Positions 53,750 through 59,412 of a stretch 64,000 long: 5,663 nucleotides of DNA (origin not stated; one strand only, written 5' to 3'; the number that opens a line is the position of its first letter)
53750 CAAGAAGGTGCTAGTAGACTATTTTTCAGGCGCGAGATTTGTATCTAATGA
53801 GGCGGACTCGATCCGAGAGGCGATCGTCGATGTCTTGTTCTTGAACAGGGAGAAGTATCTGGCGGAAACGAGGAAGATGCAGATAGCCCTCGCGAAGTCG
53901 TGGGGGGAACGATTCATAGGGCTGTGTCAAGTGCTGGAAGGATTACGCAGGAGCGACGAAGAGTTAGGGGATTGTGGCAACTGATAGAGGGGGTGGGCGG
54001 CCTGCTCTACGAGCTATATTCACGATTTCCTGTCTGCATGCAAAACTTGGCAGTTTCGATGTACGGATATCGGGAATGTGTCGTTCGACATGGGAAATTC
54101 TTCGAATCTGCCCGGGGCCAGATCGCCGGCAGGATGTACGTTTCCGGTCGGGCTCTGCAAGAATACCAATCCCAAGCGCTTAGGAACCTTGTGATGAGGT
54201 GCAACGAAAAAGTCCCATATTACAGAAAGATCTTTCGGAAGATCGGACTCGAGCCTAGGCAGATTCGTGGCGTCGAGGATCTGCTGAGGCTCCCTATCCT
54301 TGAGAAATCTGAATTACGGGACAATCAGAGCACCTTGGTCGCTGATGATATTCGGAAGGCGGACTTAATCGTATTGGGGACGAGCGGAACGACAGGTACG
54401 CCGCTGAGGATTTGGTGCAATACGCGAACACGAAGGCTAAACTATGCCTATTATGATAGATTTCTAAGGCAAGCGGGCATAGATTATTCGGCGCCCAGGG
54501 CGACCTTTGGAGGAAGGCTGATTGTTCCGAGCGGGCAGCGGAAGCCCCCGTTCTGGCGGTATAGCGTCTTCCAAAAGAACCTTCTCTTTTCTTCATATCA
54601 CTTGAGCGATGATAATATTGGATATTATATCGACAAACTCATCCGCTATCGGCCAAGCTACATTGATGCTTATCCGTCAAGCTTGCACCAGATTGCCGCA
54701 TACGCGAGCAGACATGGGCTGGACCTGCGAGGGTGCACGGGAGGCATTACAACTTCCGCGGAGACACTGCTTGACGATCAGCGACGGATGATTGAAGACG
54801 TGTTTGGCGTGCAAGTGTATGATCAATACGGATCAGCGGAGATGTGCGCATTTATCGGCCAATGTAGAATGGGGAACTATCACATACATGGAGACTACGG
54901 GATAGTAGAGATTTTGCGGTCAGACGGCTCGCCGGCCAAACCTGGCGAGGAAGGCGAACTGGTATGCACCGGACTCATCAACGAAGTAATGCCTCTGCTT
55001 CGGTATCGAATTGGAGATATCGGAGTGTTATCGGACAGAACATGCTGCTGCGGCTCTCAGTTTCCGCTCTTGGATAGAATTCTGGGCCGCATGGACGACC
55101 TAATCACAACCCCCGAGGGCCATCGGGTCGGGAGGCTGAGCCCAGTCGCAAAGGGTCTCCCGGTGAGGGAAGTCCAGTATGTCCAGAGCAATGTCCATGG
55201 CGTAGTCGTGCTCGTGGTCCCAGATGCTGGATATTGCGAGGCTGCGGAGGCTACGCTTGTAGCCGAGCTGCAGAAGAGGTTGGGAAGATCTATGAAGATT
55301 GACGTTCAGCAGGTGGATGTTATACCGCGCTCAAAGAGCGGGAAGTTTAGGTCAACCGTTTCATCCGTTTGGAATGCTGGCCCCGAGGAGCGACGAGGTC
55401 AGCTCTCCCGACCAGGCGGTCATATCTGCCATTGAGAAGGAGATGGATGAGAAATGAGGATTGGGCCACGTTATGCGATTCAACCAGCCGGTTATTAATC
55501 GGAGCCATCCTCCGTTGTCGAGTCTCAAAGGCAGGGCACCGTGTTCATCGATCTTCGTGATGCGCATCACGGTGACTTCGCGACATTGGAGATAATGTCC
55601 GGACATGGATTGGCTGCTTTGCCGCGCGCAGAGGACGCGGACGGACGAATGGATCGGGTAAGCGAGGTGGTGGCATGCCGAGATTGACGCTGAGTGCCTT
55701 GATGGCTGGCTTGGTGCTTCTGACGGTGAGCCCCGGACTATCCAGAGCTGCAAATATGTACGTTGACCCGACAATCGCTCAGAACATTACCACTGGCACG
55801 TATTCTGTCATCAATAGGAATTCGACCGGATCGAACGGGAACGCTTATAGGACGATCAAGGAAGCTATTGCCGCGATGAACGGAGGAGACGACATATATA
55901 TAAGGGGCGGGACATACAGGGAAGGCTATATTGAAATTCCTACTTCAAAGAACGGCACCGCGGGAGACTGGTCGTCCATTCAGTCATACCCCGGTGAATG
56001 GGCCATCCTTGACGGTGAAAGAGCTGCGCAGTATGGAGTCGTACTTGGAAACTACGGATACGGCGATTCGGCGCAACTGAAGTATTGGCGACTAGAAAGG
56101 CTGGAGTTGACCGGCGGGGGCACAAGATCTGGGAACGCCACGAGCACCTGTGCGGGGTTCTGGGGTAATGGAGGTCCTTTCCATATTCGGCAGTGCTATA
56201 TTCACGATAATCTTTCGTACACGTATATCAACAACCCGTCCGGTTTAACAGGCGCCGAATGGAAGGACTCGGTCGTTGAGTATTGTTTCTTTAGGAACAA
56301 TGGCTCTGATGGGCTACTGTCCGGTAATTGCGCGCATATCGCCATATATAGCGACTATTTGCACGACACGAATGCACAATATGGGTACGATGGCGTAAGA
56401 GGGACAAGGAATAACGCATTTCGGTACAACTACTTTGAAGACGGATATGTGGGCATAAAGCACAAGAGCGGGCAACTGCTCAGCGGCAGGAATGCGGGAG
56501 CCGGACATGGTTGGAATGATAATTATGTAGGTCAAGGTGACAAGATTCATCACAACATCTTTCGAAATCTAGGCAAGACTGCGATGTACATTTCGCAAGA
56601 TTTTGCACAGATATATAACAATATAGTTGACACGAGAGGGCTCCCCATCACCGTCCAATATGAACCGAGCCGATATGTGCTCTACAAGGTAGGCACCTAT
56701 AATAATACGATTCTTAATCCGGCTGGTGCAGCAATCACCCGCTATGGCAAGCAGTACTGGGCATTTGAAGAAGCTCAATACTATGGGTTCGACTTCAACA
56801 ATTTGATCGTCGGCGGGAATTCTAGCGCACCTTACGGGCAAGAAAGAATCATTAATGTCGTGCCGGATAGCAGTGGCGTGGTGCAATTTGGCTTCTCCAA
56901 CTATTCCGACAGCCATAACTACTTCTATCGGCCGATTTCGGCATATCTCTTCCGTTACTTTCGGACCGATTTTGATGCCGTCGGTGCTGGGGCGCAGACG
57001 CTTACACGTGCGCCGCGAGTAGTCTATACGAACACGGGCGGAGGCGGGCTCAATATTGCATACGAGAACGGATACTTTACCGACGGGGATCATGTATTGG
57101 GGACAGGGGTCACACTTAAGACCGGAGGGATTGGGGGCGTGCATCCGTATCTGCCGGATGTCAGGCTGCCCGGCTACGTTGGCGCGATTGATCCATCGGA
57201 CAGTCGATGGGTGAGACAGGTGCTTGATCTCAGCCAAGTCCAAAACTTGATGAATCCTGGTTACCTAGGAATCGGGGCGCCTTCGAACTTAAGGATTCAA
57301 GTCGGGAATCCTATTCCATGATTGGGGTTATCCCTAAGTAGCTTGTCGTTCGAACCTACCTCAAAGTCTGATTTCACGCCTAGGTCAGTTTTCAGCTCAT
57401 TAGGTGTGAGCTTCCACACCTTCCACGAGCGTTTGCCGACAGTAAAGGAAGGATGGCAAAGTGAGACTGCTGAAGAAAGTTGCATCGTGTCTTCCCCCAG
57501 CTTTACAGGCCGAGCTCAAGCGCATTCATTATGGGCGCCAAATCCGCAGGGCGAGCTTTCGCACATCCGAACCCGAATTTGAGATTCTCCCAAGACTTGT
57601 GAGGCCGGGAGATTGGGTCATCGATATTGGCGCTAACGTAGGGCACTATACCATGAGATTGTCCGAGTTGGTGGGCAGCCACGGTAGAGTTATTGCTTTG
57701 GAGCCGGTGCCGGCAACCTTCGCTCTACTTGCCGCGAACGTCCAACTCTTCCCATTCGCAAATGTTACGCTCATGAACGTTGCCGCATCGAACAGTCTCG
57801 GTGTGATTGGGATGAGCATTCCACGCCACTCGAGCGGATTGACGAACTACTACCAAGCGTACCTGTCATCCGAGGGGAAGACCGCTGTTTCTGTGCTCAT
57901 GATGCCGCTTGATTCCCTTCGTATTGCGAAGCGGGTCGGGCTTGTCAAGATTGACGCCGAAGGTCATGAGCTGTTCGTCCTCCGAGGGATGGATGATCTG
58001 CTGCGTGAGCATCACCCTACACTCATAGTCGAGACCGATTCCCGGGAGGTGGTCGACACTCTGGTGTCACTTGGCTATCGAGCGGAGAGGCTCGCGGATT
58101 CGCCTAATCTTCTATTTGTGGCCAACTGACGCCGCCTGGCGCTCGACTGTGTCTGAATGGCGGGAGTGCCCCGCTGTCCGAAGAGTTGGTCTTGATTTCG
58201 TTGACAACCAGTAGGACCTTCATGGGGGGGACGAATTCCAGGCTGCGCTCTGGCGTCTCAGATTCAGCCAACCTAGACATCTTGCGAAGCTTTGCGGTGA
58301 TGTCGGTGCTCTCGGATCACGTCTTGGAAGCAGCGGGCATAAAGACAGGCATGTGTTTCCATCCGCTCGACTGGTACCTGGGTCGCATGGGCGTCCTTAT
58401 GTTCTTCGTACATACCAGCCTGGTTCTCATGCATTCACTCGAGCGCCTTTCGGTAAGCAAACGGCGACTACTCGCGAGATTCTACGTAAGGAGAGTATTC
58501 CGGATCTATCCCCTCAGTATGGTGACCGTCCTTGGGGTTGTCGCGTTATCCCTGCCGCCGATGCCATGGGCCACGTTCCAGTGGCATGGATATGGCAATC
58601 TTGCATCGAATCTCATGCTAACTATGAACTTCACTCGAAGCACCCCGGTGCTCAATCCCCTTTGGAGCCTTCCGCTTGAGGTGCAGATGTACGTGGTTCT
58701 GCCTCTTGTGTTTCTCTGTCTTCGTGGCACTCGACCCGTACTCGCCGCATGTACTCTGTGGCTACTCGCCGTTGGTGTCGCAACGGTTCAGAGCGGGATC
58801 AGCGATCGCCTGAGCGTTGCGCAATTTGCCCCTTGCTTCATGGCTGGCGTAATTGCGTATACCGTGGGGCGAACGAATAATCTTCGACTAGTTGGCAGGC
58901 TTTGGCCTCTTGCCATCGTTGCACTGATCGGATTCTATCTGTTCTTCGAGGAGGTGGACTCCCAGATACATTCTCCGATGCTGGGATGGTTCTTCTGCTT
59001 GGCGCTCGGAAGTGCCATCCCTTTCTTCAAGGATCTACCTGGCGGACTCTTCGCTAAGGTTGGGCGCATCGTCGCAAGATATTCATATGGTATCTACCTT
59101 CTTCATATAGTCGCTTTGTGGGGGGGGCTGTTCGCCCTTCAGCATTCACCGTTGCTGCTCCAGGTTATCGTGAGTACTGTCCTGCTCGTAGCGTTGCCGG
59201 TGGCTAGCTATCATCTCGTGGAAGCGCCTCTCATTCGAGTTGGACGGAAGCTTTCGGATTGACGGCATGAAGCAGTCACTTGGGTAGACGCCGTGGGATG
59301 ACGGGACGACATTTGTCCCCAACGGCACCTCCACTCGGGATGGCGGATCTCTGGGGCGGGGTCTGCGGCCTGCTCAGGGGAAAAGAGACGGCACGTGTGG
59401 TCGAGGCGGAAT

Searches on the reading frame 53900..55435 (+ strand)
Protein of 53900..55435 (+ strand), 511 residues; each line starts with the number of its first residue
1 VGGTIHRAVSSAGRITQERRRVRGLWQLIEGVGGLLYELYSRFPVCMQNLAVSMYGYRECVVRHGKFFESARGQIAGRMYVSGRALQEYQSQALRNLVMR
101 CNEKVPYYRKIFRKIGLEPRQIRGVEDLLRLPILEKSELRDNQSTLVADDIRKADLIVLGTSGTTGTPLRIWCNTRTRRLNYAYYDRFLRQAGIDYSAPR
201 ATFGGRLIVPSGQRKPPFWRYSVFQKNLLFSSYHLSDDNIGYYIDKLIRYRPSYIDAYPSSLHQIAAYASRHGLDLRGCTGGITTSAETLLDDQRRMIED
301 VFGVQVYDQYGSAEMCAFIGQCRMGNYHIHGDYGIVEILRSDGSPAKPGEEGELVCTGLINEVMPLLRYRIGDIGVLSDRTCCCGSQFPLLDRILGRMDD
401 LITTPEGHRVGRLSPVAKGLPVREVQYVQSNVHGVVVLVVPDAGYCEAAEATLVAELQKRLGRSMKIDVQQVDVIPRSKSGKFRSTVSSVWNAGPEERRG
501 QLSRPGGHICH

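Call 17: search_protein_families(library=ncbifam, proteins=[window:53900-55435:+], max_evalue=1e-8)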
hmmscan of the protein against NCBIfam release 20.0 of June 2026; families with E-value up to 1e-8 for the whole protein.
window:53900-55435:+ (511 aa): 7 families
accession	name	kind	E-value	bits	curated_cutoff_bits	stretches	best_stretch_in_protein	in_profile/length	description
NF045666.1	DVU1553_fam_AMP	equivalog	2.5e-39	135.2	300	2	241-398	172-331/331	DVU_1553 family AMP-dependent CoA ligase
NF053551.1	FlxY_rubin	equivalog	3.8e-38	131.3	520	2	245-402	162-327/424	flexirubin biosynthesis putative acyl-CoA ligase FlxY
NF041878.1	paak_haloarch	equivalog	2.8e-33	115.1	700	2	258-403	179-330/427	phenylacetate--CoA ligase PaaK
TIGR02155.1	PA_CoA_ligase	equivalog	5.8e-28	97.6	646.3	2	249-402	165-321/422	phenylacetate--CoA ligase PaaK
NF041217.1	BagE_FevW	exception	1.4e-18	67.1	800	1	262-414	176-326/424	bagremycin/ferroverdin synthetase BagE/FevW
TIGR03335.1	F390_ftsA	equivalog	2.5e-16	59.4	458.7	0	92-174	20-107/445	coenzyme F390 synthetase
TIGR02304.1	aden_form_hyp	equivalog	8e-16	58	251.9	1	231-406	168-334/430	F390 synthetase-related protein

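Call 85: search_protein_families(library=pfam, proteins=[window:53900-55435:+], max_evalue=0.001)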
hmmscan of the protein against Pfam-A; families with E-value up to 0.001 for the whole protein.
window:53900-55435:+ (511 aa): 1 family
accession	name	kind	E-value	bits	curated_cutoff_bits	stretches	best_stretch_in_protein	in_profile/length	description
PF00501.34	AMP-binding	-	1.6e-05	24.3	29.9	0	248-358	253-376/384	AMP-binding enzyme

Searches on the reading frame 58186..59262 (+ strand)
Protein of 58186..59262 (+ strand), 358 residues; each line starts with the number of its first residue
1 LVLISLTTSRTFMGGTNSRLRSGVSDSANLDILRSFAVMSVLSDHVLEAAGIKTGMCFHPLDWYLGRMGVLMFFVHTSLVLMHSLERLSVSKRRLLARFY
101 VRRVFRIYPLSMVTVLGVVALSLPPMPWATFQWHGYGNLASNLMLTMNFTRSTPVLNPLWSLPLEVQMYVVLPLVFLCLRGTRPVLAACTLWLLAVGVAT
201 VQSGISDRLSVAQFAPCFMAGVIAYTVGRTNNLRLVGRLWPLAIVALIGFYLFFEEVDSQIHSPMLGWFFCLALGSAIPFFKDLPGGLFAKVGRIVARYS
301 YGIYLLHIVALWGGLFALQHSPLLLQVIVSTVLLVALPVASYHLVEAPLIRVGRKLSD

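Call 18: search_protein_families(library=ncbifam, proteins=[window:58186-59262:+], max_evalue=1e-8)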
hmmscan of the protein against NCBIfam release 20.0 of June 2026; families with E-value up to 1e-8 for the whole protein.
window:58186-59262:+ (358 aa): 0 families

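Call 85: search_protein_families(library=pfam, proteins=[window:58186-59262:+], max_evalue=0.001)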
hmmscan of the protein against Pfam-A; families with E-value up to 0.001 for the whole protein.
window:58186-59262:+ (358 aa): 1 family
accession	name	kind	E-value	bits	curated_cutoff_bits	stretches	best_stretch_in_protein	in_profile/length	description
PF01757.29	Acyl_transf_3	-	3.7e-21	76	31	1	28-342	2-325/326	Acyltransferase domain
